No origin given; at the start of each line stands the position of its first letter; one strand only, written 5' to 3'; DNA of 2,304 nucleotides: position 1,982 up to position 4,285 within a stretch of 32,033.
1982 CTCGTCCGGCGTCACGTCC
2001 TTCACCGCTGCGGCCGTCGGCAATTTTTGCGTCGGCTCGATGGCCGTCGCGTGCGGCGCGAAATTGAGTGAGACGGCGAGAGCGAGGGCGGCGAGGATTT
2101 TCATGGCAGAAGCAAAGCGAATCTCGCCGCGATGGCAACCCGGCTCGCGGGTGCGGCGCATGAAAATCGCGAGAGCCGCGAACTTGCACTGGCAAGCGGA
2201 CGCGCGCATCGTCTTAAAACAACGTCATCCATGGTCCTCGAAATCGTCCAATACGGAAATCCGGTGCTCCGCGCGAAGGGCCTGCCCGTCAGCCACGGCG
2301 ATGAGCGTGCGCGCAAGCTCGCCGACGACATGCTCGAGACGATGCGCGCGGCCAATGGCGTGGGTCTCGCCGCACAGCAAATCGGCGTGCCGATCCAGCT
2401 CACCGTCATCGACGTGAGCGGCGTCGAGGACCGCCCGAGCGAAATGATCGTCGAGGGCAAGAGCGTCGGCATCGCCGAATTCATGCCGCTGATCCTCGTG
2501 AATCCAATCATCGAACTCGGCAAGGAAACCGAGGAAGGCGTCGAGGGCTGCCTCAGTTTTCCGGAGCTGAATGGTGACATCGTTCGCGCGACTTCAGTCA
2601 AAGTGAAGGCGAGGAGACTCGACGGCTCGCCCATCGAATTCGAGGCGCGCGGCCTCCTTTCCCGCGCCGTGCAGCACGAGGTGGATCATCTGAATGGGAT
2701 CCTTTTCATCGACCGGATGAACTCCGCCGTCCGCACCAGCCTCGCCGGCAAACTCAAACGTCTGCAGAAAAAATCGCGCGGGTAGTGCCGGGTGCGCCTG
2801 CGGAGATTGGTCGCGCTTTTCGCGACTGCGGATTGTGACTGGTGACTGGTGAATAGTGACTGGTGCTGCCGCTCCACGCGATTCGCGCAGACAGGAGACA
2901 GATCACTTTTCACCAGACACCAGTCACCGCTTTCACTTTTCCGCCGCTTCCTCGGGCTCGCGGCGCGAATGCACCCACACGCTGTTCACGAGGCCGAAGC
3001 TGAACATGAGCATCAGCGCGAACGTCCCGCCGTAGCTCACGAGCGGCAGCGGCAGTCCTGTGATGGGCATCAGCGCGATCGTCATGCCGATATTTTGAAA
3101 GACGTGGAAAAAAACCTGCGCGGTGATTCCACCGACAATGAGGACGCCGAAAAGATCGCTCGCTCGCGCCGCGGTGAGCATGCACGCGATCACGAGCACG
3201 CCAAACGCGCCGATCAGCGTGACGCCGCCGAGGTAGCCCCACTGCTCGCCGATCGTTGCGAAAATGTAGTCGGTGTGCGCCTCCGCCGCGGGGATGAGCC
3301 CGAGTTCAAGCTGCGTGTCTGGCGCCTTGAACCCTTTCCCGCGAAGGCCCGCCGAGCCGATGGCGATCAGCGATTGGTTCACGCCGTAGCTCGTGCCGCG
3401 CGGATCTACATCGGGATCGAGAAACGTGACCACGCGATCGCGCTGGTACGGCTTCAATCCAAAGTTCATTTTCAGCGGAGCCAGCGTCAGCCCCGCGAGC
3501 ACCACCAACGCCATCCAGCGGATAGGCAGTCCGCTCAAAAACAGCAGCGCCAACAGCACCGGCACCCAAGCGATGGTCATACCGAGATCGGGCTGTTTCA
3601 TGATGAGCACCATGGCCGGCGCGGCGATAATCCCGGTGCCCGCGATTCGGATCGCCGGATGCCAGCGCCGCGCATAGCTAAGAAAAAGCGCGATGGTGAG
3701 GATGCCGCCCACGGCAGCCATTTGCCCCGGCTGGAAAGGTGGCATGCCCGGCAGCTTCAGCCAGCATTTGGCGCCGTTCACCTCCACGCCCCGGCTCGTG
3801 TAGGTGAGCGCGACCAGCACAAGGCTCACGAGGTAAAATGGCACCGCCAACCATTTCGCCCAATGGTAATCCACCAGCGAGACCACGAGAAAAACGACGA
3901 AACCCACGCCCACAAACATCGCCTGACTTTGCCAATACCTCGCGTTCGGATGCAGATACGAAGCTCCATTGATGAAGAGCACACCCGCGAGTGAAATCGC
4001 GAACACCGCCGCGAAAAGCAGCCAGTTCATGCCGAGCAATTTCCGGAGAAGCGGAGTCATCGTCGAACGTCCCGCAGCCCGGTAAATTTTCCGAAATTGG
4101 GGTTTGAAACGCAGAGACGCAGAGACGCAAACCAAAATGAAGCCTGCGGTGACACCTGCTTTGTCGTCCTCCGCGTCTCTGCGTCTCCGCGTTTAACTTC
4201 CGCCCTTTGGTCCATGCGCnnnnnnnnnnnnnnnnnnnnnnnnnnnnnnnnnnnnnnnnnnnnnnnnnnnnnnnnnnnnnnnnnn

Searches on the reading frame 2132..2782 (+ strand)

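Call 27: search_protein_families(library=pfam, proteins=[window:2132-2782:+], max_evalue=0.001)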
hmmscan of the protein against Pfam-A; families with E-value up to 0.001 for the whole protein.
window:2132-2782:+ (217 aa): 1 family
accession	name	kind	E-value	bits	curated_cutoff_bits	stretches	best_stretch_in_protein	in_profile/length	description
PF01327.26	Pep_deformylase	-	1.7e-48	164.6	22.8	1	36-199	2-153/156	Polypeptide deformylase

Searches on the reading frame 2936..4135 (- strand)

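Call 27: search_protein_families(library=pfam, proteins=[window:2936-4135:-], max_evalue=0.001)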
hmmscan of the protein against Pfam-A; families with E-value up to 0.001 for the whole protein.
window:2936-4135:- (400 aa): 1 family
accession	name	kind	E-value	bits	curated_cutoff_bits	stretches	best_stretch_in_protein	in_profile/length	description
PF01098.24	FTSW_RODA_SPOVE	-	1.4e-72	245.1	26.4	1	39-391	3-355/356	Cell cycle protein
